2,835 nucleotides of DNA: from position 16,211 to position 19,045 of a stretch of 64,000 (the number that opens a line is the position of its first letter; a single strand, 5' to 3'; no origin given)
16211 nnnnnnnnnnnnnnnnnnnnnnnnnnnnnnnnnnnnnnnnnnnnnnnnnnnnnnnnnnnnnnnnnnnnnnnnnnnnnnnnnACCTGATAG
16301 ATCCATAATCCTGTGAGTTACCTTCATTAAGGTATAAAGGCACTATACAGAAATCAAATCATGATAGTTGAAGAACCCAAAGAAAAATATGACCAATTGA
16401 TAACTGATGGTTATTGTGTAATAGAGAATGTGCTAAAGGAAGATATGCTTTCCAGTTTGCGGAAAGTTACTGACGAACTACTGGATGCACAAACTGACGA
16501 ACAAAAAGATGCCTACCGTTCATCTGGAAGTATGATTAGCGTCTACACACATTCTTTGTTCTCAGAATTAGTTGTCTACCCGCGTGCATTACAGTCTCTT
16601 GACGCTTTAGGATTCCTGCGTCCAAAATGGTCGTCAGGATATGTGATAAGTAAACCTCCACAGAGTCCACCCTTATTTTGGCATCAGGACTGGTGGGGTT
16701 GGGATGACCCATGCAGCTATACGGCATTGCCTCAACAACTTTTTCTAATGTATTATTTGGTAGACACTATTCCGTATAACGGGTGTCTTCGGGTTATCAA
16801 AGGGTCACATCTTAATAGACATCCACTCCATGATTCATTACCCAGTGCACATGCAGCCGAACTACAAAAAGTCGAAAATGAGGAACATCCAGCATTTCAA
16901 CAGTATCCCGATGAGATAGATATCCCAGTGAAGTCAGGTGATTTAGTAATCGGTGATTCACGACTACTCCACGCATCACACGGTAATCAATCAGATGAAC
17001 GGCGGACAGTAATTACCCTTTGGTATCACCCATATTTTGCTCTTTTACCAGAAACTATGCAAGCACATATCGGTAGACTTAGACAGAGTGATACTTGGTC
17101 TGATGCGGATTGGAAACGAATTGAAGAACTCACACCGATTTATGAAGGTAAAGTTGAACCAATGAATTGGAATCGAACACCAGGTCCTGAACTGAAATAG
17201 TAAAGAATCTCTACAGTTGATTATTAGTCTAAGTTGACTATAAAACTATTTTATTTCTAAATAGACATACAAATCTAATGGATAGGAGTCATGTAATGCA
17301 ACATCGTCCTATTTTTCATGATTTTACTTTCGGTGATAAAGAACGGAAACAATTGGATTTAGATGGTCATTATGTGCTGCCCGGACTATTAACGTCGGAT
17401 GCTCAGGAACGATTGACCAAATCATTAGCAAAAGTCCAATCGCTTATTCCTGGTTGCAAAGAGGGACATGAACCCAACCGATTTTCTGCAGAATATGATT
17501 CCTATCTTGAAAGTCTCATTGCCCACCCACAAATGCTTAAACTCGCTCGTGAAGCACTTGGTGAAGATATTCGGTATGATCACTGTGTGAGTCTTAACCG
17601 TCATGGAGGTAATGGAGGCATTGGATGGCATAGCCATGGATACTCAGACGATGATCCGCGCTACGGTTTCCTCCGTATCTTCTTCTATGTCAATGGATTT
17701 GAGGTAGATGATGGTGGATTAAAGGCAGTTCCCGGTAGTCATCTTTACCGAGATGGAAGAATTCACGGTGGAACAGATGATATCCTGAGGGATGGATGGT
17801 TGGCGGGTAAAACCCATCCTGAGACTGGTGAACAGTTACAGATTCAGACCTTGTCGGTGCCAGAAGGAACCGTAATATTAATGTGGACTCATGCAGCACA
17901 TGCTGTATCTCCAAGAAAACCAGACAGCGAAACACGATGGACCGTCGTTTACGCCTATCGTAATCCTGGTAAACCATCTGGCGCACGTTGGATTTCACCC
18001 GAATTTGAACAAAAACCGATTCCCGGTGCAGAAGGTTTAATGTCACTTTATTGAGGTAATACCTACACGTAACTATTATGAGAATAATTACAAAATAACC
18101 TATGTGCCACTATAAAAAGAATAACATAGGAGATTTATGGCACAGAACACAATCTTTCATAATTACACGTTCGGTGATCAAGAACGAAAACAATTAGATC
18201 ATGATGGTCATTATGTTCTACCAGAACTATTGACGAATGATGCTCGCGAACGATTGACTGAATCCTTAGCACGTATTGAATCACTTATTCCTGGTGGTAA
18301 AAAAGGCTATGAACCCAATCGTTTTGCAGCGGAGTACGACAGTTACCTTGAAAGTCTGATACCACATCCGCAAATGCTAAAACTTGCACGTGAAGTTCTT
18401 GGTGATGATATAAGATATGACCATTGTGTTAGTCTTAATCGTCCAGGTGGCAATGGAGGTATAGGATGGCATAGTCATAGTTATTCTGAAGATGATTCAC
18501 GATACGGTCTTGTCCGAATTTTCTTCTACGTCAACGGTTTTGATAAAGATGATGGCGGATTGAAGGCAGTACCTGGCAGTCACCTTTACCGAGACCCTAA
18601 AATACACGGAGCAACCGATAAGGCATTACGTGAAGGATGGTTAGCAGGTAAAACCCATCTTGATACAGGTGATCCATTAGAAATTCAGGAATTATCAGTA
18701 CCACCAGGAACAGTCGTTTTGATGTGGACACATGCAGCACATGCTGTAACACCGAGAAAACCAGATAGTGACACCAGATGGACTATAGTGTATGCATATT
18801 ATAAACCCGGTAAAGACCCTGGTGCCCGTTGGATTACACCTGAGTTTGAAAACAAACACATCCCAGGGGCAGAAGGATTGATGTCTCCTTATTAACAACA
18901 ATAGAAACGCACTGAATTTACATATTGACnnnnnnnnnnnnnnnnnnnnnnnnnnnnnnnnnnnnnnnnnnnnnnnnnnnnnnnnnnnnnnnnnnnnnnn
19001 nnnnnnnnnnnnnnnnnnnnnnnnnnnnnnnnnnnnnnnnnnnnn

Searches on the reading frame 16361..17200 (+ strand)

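Call 9: search_protein_families(library=pfam, proteins=[window:16361-17200:+])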
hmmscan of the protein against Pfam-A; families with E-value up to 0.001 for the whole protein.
window:16361-17200:+ (279 aa): 1 family
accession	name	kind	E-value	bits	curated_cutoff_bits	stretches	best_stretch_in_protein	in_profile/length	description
PF05721.19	PhyH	-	4.3e-23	83.1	22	1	16-216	4-212/213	Phytanoyl-CoA dioxygenase (PhyH)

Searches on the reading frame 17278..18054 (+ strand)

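Call 9: search_protein_families(library=pfam, proteins=[window:17278-18054:+])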
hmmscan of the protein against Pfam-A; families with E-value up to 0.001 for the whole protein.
window:17278-18054:+ (258 aa): 1 family
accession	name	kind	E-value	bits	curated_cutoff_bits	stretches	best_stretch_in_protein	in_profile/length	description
PF05721.19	PhyH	-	4.4e-08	34.1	22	1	32-209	7-201/213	Phytanoyl-CoA dioxygenase (PhyH)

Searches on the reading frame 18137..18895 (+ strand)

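Call 9: search_protein_families(library=pfam, proteins=[window:18137-18895:+])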
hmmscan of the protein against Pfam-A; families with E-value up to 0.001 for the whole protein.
window:18137-18895:+ (252 aa): 1 family
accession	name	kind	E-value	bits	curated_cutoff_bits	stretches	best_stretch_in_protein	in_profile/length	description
PF05721.19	PhyH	-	3.1e-08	34.6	22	1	23-203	4-201/213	Phytanoyl-CoA dioxygenase (PhyH)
